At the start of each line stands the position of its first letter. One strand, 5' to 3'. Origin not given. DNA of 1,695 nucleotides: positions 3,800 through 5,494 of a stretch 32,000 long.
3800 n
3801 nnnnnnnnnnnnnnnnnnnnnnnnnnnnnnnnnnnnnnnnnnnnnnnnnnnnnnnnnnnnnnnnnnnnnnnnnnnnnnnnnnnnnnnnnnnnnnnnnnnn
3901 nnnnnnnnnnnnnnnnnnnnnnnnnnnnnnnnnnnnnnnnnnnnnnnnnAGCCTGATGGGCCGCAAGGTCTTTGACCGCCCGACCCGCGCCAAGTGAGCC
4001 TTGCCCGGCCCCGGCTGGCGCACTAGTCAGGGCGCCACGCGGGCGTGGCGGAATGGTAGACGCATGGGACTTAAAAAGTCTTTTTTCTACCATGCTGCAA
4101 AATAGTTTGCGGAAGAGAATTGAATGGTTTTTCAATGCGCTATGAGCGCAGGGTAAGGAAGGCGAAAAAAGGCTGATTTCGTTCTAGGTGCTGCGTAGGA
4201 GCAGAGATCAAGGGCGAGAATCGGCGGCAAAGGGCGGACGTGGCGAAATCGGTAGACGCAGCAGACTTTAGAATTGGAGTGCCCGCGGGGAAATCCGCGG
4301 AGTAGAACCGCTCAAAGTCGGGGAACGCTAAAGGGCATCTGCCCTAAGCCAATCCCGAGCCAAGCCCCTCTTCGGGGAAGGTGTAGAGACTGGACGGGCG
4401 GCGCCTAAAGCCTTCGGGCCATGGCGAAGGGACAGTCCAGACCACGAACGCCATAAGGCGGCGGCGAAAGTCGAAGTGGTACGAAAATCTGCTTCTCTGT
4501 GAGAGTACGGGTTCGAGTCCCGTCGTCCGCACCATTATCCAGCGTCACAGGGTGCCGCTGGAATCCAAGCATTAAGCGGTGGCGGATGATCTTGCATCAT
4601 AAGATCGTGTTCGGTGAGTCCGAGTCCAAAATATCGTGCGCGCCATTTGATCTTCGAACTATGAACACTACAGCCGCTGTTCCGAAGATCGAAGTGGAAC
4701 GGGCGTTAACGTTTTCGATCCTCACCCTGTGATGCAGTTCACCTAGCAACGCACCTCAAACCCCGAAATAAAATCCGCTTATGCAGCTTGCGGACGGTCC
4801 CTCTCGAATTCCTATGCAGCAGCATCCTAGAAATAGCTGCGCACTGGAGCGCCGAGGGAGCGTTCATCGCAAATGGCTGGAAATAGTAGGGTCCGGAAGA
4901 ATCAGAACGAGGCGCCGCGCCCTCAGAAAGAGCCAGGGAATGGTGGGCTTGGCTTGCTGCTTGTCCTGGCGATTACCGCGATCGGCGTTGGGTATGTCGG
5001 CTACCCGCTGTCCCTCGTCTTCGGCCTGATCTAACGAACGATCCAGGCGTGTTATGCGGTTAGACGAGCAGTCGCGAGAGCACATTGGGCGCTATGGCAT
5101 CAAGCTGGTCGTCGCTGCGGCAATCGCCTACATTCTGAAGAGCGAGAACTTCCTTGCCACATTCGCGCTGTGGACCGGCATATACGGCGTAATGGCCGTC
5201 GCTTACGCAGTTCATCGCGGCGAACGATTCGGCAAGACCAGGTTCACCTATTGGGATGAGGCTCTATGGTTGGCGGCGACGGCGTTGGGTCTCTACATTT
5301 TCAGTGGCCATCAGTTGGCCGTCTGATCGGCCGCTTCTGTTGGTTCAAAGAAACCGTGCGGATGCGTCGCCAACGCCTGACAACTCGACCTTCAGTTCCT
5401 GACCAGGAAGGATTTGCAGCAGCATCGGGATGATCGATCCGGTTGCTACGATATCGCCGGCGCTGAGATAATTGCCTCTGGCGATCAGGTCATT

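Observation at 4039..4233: Truncated intronless tRNA-Leu(UAA) 5' half upstream of the intron-containing copy: candidate island junction with a compensatory tRNA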

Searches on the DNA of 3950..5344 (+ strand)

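Call 4: search_rna_families(source=window, start=3950, end=4700, threshold=evalue, max_evalue=10, show_alignments=5)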
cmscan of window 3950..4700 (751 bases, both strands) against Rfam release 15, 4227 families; matches with E-value up to 10: 5.
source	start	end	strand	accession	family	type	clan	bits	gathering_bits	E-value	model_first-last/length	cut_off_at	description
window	4259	4463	+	RF00028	Intron_gpI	Intron;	-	35.5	50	2.6e-07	1-253/253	no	Group I catalytic intron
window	4507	4598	+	RF04321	tmRNA_permuted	Gene;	-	18.8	47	0.12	36-103/213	no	permuted transfer-messenger RNA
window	4464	4531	+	RF00005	tRNA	Gene; tRNA;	CL00001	18.2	29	0.66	1-71/71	no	tRNA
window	4234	4287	+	RF00005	tRNA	Gene; tRNA;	CL00001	15.6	29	3.4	1-71/71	no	tRNA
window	4066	4149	+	RF03004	Lacto-phage-1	Gene; sRNA;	-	13.6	50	9.6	1-81/81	no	Lacto-phage-1 RNA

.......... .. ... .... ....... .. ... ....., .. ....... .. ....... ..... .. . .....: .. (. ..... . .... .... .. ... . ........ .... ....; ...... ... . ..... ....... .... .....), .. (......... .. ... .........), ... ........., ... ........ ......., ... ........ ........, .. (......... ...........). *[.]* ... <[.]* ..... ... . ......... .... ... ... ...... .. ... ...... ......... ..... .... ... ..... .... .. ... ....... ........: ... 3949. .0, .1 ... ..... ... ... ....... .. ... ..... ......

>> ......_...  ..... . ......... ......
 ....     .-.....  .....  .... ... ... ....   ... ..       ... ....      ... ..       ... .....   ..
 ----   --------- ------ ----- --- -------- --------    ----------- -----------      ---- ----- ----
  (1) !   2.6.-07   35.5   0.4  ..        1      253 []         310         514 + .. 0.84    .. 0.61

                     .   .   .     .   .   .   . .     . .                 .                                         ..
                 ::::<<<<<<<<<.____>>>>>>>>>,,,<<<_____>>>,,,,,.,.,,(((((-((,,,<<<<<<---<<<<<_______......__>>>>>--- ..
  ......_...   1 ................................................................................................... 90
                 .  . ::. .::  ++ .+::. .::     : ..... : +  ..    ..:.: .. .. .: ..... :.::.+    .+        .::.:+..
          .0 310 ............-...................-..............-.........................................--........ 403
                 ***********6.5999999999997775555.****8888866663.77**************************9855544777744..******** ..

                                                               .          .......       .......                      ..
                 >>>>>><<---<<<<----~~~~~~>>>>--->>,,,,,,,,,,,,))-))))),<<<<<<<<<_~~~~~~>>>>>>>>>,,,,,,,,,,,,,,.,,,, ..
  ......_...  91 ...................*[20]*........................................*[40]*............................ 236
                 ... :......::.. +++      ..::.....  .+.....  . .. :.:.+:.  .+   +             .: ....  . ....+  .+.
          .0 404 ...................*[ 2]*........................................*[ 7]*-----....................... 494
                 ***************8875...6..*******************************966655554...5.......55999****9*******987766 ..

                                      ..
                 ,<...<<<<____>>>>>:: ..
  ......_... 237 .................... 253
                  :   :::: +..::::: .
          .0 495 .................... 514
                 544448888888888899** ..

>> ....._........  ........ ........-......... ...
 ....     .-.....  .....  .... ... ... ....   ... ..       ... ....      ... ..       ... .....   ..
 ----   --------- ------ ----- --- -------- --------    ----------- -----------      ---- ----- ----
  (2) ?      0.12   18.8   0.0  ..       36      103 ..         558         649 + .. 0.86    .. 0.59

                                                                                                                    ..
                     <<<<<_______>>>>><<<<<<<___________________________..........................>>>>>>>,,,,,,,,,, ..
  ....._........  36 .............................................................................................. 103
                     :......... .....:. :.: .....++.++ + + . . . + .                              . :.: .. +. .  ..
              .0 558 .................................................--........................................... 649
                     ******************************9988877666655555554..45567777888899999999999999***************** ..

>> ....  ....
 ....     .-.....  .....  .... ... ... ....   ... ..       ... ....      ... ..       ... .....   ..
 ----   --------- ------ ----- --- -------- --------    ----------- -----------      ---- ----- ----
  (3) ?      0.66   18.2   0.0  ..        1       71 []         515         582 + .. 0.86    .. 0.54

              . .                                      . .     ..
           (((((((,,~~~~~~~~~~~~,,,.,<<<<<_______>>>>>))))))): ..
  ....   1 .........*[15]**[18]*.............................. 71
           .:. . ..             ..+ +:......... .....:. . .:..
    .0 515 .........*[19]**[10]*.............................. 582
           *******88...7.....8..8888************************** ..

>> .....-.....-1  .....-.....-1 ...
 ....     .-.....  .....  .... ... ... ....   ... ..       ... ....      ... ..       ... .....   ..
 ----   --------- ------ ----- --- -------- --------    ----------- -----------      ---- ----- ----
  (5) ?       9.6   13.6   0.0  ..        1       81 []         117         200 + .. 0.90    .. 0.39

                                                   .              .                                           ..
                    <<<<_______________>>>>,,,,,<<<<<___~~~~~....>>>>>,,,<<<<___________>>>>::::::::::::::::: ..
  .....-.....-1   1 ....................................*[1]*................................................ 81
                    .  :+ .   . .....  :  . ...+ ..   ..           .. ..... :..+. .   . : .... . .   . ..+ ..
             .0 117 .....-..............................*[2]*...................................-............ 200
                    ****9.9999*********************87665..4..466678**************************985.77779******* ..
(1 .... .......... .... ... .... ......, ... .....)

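Call 24: search_dna_similar(query=window:4039-5344:+, collection=plasmids, mode=distant, max_rows=20)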
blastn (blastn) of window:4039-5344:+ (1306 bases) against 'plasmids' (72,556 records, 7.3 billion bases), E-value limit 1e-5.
Records with a match: 1317; places in all: 1342; records where one place covers at least 80% of the query: 0.
Best place of each record, by identity: >=99% 19; 95-99% 2; 90-95% 85; 80-90% 1200; 60-80% 11.
By first word of the organism name: Escherichia 501; Klebsiella 371; Salmonella 117; Acinetobacter 79; Citrobacter 52; Enterobacter 51; Shigella 48; Aeromonas 13; Providencia 13; Raoultella 12; and 12 more.
By predicted mobility (MOB-suite, as given by PLSDB): conjugative 969; mobilizable 198; non-mobilizable 150.
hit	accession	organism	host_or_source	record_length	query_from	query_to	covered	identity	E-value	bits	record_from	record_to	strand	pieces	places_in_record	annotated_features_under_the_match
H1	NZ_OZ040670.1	Escherichia coli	-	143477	29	496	36%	85.3%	3e-147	530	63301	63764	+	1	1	hypothetical protein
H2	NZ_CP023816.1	Escherichia coli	wild bird,tissue sample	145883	29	496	36%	85.2%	1e-145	524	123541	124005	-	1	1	hypothetical protein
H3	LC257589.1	Escherichia coli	-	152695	29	496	36%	85.2%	1e-145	524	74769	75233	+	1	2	hypothetical protein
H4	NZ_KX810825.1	Salmonella enterica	-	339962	29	496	36%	85.2%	1e-145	524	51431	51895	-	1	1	hypothetical protein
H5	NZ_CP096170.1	Shewanella sp. JNE2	milking environment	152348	29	496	36%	85.1%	1e-145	525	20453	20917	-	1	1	hypothetical protein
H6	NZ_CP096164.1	Shewanella sp. JNE10-2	milking environment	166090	29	496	36%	85.1%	1e-145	525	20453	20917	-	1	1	hypothetical protein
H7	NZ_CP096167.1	Shewanella sp. JNE7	milking environment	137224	29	496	36%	85.1%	1e-145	525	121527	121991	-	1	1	hypothetical protein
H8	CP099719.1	Enterobacter sp. Z1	bacteria,soil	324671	29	496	36%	85.1%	1e-145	525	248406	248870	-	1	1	hypothetical protein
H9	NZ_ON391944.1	Shewanella sp.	-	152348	29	496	36%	85.1%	1e-145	525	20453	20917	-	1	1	hypothetical protein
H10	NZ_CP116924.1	Escherichia coli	Homo sapiens,stool sample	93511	29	496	36%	85.1%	1e-145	525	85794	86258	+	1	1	hypothetical protein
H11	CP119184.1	Klebsiella pneumoniae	Homo sapiens,blood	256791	29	496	36%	85.1%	1e-145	525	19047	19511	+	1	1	hypothetical protein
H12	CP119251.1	Acinetobacter soli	Homo sapiens,blood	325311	29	496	36%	85.1%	1e-145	525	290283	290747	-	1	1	hypothetical protein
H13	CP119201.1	Acinetobacter johnsonii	Homo sapiens,blood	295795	29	496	36%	85.1%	1e-145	525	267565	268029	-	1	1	hypothetical protein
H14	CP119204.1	Acinetobacter soli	Homo sapiens,blood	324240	29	496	36%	85.1%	1e-145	525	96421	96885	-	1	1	hypothetical protein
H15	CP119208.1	Acinetobacter soli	Homo sapiens,blood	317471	29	496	36%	85.1%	1e-145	525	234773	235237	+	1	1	hypothetical protein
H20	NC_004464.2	Citrobacter freundii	-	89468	29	496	36%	85.0%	6e-144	518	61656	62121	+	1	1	hypothetical protein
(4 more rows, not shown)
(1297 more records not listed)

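Call 25: search_dna_similar(query=window:4039-5344:+, collection=phages, mode=distant, max_rows=20)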
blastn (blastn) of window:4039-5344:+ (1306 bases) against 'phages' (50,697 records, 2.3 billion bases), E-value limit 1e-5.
Records with a match: 3; places in all: 3; records where one place covers at least 80% of the query: 0.
Best place of each record, by identity: 60-80% 3.
By first word of the organism name: Gordonia 2; uncultured 1.
By host as written in the record: Gordonia terrae 3612 2; - 1.
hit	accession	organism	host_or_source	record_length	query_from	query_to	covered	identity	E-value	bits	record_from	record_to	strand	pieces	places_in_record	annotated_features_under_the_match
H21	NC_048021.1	Gordonia phage Daredevil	Gordonia terrae 3612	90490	211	444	18%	69.1%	1e-13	84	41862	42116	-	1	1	none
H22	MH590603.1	Gordonia phage Daredevil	Gordonia terrae 3612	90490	211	444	18%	69.1%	1e-13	84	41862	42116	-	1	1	none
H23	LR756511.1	uncultured phage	metagenomic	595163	340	451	9%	76.8%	2e-12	81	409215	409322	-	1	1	record has no annotation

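Call 26: get_annotated_region(hit=H20, flank=6000)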
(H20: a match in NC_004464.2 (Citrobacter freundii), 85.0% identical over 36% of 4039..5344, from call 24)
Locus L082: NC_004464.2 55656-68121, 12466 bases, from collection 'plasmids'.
description: Citrobacter freundii plasmid pCTX-M3, complete sequence
organism: Citrobacter freundii (NCBI taxid 546)
taxonomy: Bacteria; Pseudomonadota; Gammaproteobacteria; Enterobacterales; Enterobacteriaceae; Citrobacter; Citrobacter freundii
host: -; source: -; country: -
typing (MOB-suite, as given by PLSDB): conjugative; replicon IncL/M,rep_cluster_1254; relaxase MOBP; mating-pair formation MPF_I
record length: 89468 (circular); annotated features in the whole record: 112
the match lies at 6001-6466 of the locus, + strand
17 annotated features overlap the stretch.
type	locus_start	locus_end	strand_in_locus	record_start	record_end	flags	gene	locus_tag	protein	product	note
CDS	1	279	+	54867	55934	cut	repA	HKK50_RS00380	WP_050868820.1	plasmid replication initiator RepA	-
CDS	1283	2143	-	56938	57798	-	-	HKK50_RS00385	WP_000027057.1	broad-spectrum class A beta-lactamase TEM-1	-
predicted_resistance_gene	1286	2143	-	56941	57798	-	blaTEM-1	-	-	broad-spectrum class A beta-lactamase TEM-1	predicted by amrfinderplus; class BETA-LACTAM; identity 100.0%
CDS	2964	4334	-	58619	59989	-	-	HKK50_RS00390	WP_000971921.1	IS1182-like element ISCfr1 family transposase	GO:0006313 - DNA transposition [Evidence IEA]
CDS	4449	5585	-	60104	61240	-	-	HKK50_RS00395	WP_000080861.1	DUF3883 domain-containing protein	-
CDS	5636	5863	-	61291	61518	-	-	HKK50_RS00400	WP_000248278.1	hypothetical protein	-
CDS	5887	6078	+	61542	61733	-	-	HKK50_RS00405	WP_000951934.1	hypothetical protein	-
CDS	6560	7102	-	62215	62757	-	-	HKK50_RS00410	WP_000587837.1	AAA family ATPase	-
predicted_resistance_gene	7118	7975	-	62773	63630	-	aac(3)-IId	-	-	aminoglycoside N-acetyltransferase AAC(3)-IId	predicted by amrfinderplus; class AMINOGLYCOSIDE; identity 100.0%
CDS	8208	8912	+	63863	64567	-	-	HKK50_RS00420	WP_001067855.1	IS6-like element IS26 family transposase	GO:0006313 - DNA transposition [Evidence IEA]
CDS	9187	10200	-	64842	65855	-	intI1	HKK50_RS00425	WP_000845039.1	class 1 integron integrase IntI1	-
predicted_resistance_gene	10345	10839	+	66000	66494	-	dfrA12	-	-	trimethoprim-resistant dihydrofolate reductase DfrA12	predicted by amrfinderplus; class TRIMETHOPRIM; identity 100.0%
CDS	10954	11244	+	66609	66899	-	-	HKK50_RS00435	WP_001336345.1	DUF1010 domain-containing protein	-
predicted_resistance_gene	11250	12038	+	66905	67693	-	aadA2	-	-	ANT(3'')-Ia family aminoglycoside nucleotidyltransferase AadA2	predicted by amrfinderplus; class AMINOGLYCOSIDE; identity 100.0%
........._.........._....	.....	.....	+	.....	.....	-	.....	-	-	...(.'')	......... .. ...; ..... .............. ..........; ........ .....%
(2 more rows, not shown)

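Call 27: get_annotated_region(hit=H5, flank=6000)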
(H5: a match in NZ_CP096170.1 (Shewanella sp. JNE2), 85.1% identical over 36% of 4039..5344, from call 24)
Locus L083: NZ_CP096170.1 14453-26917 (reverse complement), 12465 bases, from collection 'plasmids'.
description: Shewanella sp. JNE2 plasmid pJNE2-NDM, complete sequence
organism: Shewanella sp. JNE2 (NCBI taxid 2989727)
taxonomy: Bacteria; Pseudomonadota; Gammaproteobacteria; Alteromonadales; Shewanellaceae; Shewanella; Shewanella sp. JNE2
host: -; source: milking environment; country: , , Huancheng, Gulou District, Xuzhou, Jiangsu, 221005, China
typing (MOB-suite, as given by PLSDB): conjugative; replicon IncC; relaxase MOBH,MOBH; mating-pair formation MPF_F
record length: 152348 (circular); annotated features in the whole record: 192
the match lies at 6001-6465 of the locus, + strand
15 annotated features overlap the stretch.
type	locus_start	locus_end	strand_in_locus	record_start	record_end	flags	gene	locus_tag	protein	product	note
CDS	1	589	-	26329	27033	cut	-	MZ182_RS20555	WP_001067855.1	IS6-like element IS26 family transposase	GO:0006313 - DNA transposition [Evidence IEA]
CDS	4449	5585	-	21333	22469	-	-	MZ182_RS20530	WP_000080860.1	DUF3883 domain-containing protein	-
CDS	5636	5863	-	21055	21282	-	-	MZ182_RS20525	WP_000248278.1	hypothetical protein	-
CDS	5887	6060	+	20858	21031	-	-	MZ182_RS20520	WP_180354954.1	hypothetical protein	-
CDS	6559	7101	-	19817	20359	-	-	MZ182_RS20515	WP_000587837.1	AAA family ATPase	-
CDS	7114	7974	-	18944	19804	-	aac(3)-IId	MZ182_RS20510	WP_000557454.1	aminoglycoside N-acetyltransferase AAC(3)-IId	-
predicted_resistance_gene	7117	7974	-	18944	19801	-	aac(3)-IId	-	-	aminoglycoside N-acetyltransferase AAC(3)-IId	predicted by amrfinderplus; class AMINOGLYCOSIDE; identity 100.0%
CDS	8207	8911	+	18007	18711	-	-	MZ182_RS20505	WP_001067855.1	IS6-like element IS26 family transposase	GO:0006313 - DNA transposition [Evidence IEA]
CDS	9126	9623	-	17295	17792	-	-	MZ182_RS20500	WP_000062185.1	hypothetical protein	-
CDS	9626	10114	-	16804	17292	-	-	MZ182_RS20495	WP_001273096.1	DUF1643 domain-containing protein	-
CDS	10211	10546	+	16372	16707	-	-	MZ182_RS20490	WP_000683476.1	hypothetical protein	-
CDS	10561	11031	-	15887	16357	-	-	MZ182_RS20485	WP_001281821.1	hypothetical protein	-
CDS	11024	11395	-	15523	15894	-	-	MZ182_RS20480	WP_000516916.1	hypothetical protein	-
CDS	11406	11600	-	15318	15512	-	-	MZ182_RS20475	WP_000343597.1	hypothetical protein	-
CDS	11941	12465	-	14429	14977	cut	-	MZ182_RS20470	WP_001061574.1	transcriptional regulator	-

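Call 82: search_dna_similar(query=L082:5990-6470:+, collection=ecoli_genomes, mode=near, max_rows=5)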
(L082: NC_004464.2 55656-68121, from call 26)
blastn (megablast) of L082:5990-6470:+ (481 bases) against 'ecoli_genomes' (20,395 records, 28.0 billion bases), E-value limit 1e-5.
Records with a match: 669; places in all: 682; records where one place covers at least 80% of the query: 599.
Genomes with a match: 646 of 5426; with a place that covers at least 80% of the query: 579. Places per genome that has any: lowest 1, median 1, highest 3. On chromosomes: 86 places; on plasmids: 596.
Best place of each record, by identity: >=99% 666; 95-99% 2; 90-95% 1.
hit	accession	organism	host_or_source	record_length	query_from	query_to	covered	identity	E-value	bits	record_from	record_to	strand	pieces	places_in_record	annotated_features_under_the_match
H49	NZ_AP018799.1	Escherichia coli strain E2855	Bos taurus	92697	1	481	100%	100.0%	0e+0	889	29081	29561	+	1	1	hypothetical protein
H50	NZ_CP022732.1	Escherichia coli strain SA186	Homo sapiens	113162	1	481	100%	100.0%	0e+0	889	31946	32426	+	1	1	hypothetical protein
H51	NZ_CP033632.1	Escherichia coli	chicken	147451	1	481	100%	100.0%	0e+0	889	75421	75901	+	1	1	hypothetical protein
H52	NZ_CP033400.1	Escherichia coli strain WCHEC020031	Homo sapiens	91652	1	481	100%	100.0%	0e+0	889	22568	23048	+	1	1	hypothetical protein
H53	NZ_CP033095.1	Escherichia coli strain CP53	pig feces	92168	1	481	100%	100.0%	0e+0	889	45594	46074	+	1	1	hypothetical protein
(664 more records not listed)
